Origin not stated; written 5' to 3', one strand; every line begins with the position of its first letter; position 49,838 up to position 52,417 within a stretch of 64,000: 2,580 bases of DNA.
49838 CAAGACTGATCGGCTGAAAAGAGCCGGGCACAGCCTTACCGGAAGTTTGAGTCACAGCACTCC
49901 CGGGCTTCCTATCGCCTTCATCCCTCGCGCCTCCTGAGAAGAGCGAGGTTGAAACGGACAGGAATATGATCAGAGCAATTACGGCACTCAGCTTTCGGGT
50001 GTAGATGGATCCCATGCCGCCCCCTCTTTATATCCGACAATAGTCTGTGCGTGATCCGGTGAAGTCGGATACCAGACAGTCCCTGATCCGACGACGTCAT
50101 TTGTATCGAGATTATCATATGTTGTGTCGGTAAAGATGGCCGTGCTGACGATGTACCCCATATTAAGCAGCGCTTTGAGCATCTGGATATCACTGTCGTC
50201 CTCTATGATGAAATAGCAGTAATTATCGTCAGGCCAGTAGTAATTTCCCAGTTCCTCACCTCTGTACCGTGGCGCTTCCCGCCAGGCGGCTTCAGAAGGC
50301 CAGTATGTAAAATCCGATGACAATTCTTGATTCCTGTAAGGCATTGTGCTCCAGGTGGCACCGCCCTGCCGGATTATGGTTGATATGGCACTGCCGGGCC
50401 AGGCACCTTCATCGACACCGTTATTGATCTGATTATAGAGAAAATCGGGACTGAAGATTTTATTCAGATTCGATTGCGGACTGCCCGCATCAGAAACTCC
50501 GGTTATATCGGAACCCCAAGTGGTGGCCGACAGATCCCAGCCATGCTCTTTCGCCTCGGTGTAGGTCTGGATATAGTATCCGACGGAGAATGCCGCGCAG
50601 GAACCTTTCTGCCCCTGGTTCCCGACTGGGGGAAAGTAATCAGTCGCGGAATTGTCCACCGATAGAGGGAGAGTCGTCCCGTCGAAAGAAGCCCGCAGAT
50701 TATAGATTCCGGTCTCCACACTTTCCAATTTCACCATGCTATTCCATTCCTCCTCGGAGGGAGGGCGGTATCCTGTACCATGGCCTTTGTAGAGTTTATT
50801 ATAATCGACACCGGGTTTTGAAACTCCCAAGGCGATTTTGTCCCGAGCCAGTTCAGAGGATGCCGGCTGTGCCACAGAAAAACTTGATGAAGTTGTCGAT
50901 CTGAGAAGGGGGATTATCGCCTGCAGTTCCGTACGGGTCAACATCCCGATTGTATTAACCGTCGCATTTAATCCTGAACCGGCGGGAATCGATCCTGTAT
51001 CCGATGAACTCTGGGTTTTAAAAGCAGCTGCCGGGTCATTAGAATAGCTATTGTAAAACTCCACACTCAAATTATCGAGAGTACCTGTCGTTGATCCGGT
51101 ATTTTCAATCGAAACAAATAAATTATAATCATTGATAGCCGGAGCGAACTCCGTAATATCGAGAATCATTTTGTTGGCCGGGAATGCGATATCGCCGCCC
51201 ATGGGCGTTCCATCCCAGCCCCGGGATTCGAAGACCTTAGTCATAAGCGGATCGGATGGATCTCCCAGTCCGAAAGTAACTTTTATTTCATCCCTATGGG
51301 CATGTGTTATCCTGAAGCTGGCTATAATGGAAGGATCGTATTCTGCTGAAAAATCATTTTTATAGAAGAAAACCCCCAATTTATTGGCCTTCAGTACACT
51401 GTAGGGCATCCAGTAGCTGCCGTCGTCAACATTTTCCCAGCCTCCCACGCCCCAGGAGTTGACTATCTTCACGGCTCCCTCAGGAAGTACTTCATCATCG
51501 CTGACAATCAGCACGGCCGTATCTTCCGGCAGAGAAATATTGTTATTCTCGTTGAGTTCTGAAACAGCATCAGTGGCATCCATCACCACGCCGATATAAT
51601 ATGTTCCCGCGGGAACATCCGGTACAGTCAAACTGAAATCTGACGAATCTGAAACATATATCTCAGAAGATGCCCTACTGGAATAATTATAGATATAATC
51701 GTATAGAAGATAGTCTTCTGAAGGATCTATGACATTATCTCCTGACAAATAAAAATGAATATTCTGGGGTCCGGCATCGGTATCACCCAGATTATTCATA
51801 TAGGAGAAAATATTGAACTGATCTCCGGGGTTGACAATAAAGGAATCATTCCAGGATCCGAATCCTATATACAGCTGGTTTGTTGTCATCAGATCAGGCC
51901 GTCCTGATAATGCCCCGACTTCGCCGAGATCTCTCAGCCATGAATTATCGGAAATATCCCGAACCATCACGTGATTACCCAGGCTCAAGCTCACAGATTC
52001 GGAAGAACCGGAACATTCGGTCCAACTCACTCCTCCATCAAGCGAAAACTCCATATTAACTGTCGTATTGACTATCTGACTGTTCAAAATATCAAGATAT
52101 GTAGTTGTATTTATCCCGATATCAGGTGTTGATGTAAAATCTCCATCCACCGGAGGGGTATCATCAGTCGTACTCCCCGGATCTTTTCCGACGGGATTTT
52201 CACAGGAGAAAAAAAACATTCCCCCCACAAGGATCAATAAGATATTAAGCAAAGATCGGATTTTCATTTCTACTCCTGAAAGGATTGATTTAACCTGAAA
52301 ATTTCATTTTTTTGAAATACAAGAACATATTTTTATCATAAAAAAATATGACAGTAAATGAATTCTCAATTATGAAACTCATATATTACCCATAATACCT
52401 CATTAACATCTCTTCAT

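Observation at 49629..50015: Cystatin-like gene overlapping the permuted protease: candidate cognate protease-inhibitor pair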

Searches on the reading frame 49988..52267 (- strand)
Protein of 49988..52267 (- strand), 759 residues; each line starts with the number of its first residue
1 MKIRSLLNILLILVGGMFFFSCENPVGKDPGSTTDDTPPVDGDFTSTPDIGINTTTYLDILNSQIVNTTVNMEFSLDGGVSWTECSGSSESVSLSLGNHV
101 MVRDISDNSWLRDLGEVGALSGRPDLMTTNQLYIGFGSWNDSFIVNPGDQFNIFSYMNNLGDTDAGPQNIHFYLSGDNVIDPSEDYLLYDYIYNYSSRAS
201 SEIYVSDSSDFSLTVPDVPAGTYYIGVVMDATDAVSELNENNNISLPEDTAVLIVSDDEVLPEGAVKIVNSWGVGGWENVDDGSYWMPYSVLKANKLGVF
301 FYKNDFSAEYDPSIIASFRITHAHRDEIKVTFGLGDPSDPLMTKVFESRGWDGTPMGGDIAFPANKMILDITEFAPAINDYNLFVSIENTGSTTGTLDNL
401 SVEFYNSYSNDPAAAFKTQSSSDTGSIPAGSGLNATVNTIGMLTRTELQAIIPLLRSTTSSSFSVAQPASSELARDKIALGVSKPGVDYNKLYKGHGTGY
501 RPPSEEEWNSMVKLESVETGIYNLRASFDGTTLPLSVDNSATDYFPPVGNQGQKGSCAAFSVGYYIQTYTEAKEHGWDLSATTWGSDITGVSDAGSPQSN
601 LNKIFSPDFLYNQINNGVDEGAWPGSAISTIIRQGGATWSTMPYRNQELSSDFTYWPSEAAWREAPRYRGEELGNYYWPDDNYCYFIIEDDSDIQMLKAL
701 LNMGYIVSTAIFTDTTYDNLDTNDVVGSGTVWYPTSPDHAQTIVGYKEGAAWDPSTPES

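Call 3: search_protein_families(library=pfam, proteins=[window:49988-52267:-], max_evalue=1)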
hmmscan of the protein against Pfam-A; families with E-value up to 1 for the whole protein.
window:49988-52267:- (759 aa): 2 families
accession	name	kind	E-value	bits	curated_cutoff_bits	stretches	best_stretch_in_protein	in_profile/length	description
PF07705.17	CARDB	-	6.1e-08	33.2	22.7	1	146-244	16-98/101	CARDB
PF00112.29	Peptidase_C1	-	0.035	14.6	20.7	0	533-580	1-51/220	Papain family cysteine protease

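Call 4: search_protein_families(library=ncbifam, proteins=[window:49988-52267:-], max_evalue=1)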
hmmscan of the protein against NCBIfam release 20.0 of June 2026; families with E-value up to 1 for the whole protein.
window:49988-52267:- (759 aa): 0 families

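Call 8: search_solved_structures(query=window:49988-52267:-, max_evalue=1, show_alignments=3)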
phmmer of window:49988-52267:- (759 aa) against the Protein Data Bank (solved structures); distinct sequences matched with E-value up to 1: 12.
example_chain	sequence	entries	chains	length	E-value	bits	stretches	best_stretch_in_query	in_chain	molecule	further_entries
1icf_A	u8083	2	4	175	0.28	12.9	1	534-619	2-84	PROTEIN (CATHEPSIN L: HEAVY CHAIN) | Cathepsin L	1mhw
8v57_A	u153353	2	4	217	0.52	12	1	533-568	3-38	Cathepsin K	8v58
1u9v_A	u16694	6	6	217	0.52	12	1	534-566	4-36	Cathepsin K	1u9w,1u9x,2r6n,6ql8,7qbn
9g6a_A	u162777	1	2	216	0.56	11.9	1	534-566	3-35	Cathepsin K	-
1by8_A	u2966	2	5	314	0.56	11.9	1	533-564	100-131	PROTEIN (PROCATHEPSIN K)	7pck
6qlm_A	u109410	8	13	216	0.59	11.8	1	534-566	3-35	Cathepsin K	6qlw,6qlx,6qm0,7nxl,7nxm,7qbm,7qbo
3h7d_A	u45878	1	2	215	0.7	11.6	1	534-566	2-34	Cathepsin K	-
1atk_A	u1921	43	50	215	0.71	11.6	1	534-566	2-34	CATHEPSIN K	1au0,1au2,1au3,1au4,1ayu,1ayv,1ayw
6bki_A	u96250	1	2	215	0.77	11.5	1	534-568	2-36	Cathepsin K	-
5t6u_A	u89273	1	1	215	0.79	11.4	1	534-568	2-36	Cathepsin K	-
5tdi_A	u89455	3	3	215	0.83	11.3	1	534-564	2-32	Cathepsin K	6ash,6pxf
2f7d_A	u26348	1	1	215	0.96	11.1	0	534-565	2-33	Cathepsin K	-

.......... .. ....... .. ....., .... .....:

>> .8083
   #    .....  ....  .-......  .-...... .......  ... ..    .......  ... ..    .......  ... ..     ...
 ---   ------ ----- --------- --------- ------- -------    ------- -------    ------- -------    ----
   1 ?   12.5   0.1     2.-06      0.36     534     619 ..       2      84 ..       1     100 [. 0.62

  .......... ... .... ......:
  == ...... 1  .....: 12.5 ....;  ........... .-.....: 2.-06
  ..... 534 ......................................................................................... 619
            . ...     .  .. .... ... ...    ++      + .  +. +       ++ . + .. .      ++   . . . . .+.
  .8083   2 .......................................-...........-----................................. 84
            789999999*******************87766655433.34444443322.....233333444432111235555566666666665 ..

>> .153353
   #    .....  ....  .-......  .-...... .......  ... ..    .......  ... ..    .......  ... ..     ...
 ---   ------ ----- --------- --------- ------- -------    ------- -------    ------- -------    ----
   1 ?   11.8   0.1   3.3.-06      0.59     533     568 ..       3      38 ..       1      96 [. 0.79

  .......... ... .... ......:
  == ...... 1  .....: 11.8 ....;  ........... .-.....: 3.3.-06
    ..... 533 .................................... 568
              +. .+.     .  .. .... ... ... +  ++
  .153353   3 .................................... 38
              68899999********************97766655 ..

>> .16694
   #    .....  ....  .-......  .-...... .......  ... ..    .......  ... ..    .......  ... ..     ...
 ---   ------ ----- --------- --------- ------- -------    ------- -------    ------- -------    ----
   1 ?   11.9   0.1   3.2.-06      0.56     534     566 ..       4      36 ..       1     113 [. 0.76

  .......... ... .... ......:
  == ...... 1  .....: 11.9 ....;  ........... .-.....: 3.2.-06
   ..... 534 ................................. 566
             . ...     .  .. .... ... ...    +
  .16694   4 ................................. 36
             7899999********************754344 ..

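Call 10: find_homologous_proteins(query=window:49988-52267:-, max_evalue=0.001)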
Query window:49988-52267:- (759 aa): 19 proteins with E <= 0.001 among 8000 candidates.
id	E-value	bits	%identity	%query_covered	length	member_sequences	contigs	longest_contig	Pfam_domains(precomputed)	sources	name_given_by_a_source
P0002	0.0e+0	1740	100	100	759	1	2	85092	PF07705.18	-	-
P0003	2.1e-220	752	50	100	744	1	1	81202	PF07705.18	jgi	jgi:hypothetical protein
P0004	4.0e-213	728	49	93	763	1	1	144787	-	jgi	-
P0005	1.0e-196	674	47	93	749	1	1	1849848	PF07705.18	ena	-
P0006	3.1e-194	666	47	99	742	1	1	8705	-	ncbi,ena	-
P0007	2.8e-171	590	43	100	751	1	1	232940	-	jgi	-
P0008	5.7e-170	586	41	100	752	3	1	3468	-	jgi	-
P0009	3.6e-161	557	42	93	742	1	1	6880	-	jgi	jgi:hypothetical protein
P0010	6.7e-161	556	44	91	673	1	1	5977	PF07705.18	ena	-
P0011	2.0e-159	551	43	95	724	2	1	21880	-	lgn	-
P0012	2.2e-81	293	40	37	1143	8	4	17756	-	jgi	-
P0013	5.1e-73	265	41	36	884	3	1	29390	PF24893.1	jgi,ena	-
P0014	2.2e-71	260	39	36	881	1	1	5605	PF00963.25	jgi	jgi:C1A family cysteine protease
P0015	2.7e-70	256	39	37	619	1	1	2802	-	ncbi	-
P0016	2.7e-69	253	38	37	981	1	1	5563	PF07705.18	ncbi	-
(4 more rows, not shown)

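Call 12: find_encoding_contigs(protein=P0003, flank=4000, max_places=2)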
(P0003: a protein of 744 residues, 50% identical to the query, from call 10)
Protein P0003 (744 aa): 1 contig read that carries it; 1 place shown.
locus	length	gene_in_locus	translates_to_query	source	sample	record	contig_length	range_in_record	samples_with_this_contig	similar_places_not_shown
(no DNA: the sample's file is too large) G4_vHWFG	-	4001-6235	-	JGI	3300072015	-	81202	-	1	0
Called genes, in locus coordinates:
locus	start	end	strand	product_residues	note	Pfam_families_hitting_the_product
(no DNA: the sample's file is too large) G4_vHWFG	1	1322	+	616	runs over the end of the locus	PF00015:MCPsignal, PF13682:CZB (weak)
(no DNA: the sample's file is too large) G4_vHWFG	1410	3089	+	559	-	PF10460:Peptidase_M30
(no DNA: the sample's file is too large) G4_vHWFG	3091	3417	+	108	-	-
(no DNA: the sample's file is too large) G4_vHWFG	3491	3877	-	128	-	-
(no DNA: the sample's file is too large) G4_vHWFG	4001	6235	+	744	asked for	PF07705:CARDB (faint)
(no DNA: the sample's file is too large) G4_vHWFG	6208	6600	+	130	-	-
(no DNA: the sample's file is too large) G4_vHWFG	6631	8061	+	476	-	PF21563:Mcp40H-20_sensor (faint), PF00672:HAMP, PF00211:Guanylate_cyc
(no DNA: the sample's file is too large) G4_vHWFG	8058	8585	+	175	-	PF16694:Cytochrome_P460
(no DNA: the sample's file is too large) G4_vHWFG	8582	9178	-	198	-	-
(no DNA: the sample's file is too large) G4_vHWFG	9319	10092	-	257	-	-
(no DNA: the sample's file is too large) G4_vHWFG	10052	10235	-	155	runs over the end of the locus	PF04041:Glyco_hydro_130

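Call 13: find_encoding_contigs(protein=P0004, flank=4000, max_places=2)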
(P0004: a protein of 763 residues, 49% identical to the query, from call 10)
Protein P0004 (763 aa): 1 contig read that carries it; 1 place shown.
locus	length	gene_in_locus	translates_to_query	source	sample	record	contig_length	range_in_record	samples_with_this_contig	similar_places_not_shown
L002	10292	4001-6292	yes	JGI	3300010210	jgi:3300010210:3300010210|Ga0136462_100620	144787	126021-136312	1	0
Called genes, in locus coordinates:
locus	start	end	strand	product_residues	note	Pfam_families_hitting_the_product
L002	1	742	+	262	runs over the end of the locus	PF06182:ABC2_membrane_6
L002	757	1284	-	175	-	PF01209:Ubie_methyltran, PF13847:Methyltransf_31, PF08241:Methyltransf_11, PF08242:Methyltransf_12, PF13649:Methyltransf_25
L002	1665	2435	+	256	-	PF03309:Pan_kinase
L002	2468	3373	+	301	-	PF01680:SOR_SNZ, PF05690:ThiG (weak)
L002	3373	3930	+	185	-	PF01174:SNO, PF03575:Peptidase_S51, PF07685:GATase_3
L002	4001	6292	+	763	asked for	-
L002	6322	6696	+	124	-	-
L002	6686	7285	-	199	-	PF02417:Chromate_transp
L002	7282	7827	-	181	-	PF02417:Chromate_transp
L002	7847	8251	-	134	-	PF00072:Response_reg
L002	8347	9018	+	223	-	-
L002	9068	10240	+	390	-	PF00266:Aminotran_5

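Call 14: find_encoding_contigs(protein=P0005, flank=4000, max_places=2)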
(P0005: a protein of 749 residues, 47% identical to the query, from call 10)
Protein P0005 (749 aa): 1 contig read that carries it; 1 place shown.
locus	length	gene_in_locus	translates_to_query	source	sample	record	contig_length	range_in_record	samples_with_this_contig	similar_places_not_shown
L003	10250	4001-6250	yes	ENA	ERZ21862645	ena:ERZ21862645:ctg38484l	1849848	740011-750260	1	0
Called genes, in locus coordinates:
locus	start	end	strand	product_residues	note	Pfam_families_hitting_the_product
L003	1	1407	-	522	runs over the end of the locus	PF08269:dCache_2, PF17200:sCache_2, PF17201:Cache_3-Cache_2 (weak), PF00015:MCPsignal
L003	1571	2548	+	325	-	PF00356:LacI, PF13377:Peripla_BP_3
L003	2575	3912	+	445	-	PF01408:GFO_IDH_MocA, PF22725:GFO_IDH_MocA_C3, PF02894:GFO_IDH_MocA_C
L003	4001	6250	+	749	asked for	PF07705:CARDB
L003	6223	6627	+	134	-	-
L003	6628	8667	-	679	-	PF22124:Glyco_hydro_95_cat (weak)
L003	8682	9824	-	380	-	PF14583:Pectate_lyase22, PF26549:Tricorn_N (faint), PF07676:PD40 (faint)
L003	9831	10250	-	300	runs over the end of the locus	PF00528:BPD_transp_1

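Call 15: find_encoding_contigs(protein=P0007, flank=4000, max_places=2)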
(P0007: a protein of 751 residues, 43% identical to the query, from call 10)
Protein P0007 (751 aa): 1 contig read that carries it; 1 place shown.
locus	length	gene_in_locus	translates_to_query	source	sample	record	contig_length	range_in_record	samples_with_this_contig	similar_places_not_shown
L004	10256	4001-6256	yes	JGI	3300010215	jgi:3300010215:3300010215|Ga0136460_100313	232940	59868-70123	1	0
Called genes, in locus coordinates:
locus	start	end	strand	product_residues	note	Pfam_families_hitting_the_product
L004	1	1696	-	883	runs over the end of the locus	PF02018:CBM_4_9, PF00331:Glyco_hydro_10, PF06452:CBM9_1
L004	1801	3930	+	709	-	PF00532:Peripla_BP_1 (weak), PF13377:Peripla_BP_3, PF13407:Peripla_BP_4, PF07730:HisKA_3 (faint), PF02518:HATPase_c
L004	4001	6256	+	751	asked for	-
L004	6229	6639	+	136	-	-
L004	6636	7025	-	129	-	PF00072:Response_reg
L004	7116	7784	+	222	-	-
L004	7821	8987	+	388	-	PF00266:Aminotran_5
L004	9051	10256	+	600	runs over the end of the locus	PF12797:Fer4_2 (faint), PF12837:Fer4_6 (faint), PF12838:Fer4_7 (faint), PF13237:Fer4_10 (weak), PF00037:Fer4 (weak), PF02906:Fe_hyd_lg_C, PF04060:FeS (weak), PF00015:MCPsignal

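Call 25: find_encoding_contigs(protein=P0006, flank=3000, max_places=2)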
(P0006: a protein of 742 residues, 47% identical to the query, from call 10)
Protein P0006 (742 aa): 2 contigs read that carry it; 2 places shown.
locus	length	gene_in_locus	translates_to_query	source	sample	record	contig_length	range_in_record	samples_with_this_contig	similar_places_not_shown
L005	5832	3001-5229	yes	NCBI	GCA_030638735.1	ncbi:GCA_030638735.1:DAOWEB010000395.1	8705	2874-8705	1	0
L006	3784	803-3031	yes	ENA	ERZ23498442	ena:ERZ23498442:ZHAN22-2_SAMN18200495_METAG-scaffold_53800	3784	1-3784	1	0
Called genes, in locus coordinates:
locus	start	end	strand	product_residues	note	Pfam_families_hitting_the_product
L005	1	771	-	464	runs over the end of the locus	PF03783:CsgG (weak)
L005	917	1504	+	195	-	-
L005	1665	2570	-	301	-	PF00892:EamA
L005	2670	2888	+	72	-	PF04221:RelB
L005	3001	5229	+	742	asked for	-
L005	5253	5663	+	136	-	-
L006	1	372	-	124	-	?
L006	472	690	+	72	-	PF04221:RelB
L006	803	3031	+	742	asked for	-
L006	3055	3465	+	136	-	-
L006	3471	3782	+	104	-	?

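Call 26: find_encoding_contigs(protein=P0011, flank=3000, max_places=2)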
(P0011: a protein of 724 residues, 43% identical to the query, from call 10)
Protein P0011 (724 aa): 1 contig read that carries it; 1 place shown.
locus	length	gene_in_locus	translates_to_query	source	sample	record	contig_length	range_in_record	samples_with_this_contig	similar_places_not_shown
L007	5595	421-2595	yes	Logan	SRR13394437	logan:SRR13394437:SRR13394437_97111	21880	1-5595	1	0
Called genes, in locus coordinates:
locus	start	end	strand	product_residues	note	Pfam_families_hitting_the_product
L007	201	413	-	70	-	-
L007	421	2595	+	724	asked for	-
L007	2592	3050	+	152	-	-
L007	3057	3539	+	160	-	-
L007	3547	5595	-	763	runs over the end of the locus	PF00532:Peripla_BP_1, PF13407:Peripla_BP_4 (weak), PF13377:Peripla_BP_3, PF01966:HD, PF13487:HD_5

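Call 27: find_encoding_contigs(protein=P0009, flank=3000, max_places=2)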
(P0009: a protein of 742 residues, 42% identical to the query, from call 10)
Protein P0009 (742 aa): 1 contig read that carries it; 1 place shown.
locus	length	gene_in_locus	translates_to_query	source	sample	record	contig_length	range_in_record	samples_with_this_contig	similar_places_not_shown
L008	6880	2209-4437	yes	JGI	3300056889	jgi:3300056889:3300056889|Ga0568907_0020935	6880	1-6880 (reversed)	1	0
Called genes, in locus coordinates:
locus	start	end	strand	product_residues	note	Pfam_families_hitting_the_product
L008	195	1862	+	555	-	PF10101:DUF2339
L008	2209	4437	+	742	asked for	-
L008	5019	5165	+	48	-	-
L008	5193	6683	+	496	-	PF08308:PEGA (faint)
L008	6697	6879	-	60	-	?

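Call 52: find_related_loci(query=A4, collection=genome_contigs, flank=3000)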
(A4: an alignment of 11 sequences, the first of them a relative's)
Query A4 (759 aa) in genome_contigs; peptide patterns used: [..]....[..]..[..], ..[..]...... (x = any residue, [..] = any of these).
456 stretches matched a pattern; 365 encode a relative of the query (tblastn E <= 1e-3); the best 80 are kept; 80 distinct loci.
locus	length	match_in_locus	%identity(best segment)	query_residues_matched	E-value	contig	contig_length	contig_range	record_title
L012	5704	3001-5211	48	4-759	0e+0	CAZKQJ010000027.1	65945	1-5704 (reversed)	MAG TPA_asm: uncultured Spirochaetaceae bacterium isolate SRP241341_co1_254 genome assembly, contig: NODE_551_length_659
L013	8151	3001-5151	46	41-759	0e+0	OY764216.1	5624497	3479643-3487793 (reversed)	MAG: Spirochaetia bacterium isolate 151cca69-ec02-4520-8068-0d6d6324a753 genome assembly, chromosome: 1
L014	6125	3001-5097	48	44-758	0e+0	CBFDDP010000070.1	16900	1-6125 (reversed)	MAG TPA_asm: uncultured bacterium isolate SRR26215674_binner13_Refined_32 genome assembly, contig: ERZ25073485.2219, who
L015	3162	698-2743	47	57-758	0e+0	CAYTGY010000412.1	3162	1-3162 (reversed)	MAG TPA_asm: uncultured Spirochaetaceae bacterium isolate SRP141376_co4_281 genome assembly, contig: NODE_51780_length_3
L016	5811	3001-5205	47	11-759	0e+0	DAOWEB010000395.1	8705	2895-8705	MAG TPA_asm: Spirochaetaceae bacterium isolate CSMAG_1928 CSMAG_1928_k141_1330091_length_8705_cov_15.7547, whole genome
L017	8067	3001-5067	46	57-758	0e+0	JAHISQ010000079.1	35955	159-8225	MAG: Candidatus Riflebacteria bacterium isolate MM_PC_MetaG.mb.182 MM_PC_MetaG.mb.182_k141_797341, whole genome shotgun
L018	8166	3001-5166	45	17-758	0e+0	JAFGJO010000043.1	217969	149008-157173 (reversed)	MAG: Spirochaetales bacterium isolate Zod_Metabat.281 k87_9784262, whole genome shotgun sequence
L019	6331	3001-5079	44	50-759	0e+0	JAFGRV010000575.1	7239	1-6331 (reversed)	MAG: Spirochaetales bacterium isolate Zod_Metabat.855 k87_11772088, whole genome shotgun sequence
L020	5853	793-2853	46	57-759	1e-179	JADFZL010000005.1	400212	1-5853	MAG: Candidatus Riflebacteria bacterium isolate nHGRbin4 nHGR_bin4_NODE_5_length_400212_cov_27.805496, whole genome shot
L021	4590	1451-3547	46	53-759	0e+0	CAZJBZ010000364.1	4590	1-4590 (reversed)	MAG TPA_asm: uncultured Spirochaetales bacterium isolate SRP141376_co4_201 genome assembly, contig: NODE_30743_length_45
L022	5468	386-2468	49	54-759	1e-175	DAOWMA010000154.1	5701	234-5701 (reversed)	MAG TPA_asm: Spirochaetaceae bacterium isolate CSMAG_2990 CSMAG_2990_k141_1058581_length_5701_cov_32.0000, whole genome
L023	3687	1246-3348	43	57-758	3e-180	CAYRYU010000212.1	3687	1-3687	MAG TPA_asm: uncultured bacterium isolate binchicken_co66_92 genome assembly, contig: NODE_34471_length_3687_cov_16.9110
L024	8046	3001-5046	43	57-759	4e-169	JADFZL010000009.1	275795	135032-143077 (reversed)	MAG: Candidatus Riflebacteria bacterium isolate nHGRbin4 nHGR_bin4_NODE_9_length_275795_cov_23.257502, whole genome shot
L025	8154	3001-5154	44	32-758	2e-167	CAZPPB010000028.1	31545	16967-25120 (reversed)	MAG TPA_asm: uncultured Spirochaetaceae bacterium isolate binchicken_co129_744 genome assembly, contig: NODE_3702_length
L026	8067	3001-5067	42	57-758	3e-166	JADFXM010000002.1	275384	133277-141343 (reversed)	MAG: Candidatus Riflebacteria bacterium isolate nDJH14bin3 nDJH14_bin3_NODE_2_length_275384_cov_92.771199, whole genome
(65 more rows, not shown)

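Call 76: predict_structure(alignment_id=A6)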
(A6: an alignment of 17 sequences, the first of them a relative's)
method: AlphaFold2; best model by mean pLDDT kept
length: 759 residues; sequences in the alignment: 17
mean_pLDDT: 72.7   pTM: 0.68
mean pLDDT of the five models: 72.7, 71.2, 70.4, 68.0, 50.6
residues with pLDDT >= 90: 101; 70-90: 391; 50-70: 163; < 50: 104
segments of 3 or more residues with pLDDT < 50: 20-54, 207-210, 273-276, 454-461, 519-531, 586-597, 644-654, 670-681
pLDDT, mean of each block of 10 residues (from residue 1): 74 68 29 25 30 60 78 89 83 89 77 79 56 60 69 70 64 84 87 60 51 74 76 59 70 61 83 53 84 90 64 89 87 89 76 65 85 83 93 93 86 86 93 94 84 47 69 85 82 77 81 67 38 78 81 71 86 82 55 47 75 67 80 75 45 60 75 39 78 81 87 85 87 74 88 82
secondary structure, 60 per line:
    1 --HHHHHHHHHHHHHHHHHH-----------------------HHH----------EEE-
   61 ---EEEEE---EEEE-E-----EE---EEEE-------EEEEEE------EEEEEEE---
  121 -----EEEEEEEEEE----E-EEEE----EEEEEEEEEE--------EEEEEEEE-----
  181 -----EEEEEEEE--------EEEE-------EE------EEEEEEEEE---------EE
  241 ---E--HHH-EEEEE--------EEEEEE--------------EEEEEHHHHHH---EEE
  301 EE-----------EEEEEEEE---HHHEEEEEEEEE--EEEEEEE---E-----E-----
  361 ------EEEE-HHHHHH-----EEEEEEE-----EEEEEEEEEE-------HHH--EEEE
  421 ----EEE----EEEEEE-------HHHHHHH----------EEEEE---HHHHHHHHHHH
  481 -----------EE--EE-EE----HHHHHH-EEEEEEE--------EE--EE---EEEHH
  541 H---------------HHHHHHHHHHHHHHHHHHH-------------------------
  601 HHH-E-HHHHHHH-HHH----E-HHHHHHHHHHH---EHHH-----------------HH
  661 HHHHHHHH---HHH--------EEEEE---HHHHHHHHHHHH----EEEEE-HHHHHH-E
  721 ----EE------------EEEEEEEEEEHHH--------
elements in order (helices of 4 or more, strands of 3 or more residues): H3-20 E57-59 E64-68 E72-75 E88-91 E99-104 E111-117 E126-135 E142-145 E150-159 E168-175 E186-193 E202-205 E221-229 E251-255 E264-269 E284-288 H289-294 E298-302 E314-321 E328-336 E339-345 E367-370 H372-377 E383-389 E395-404 E417-420 E425-427 E432-437 H445-451 E462-466 H470-480 H505-510 E512-518 E536-538 H557-575 H607-613 H624-634 H659-668 E683-687 H691-702 E707-711 H713-718 E739-748
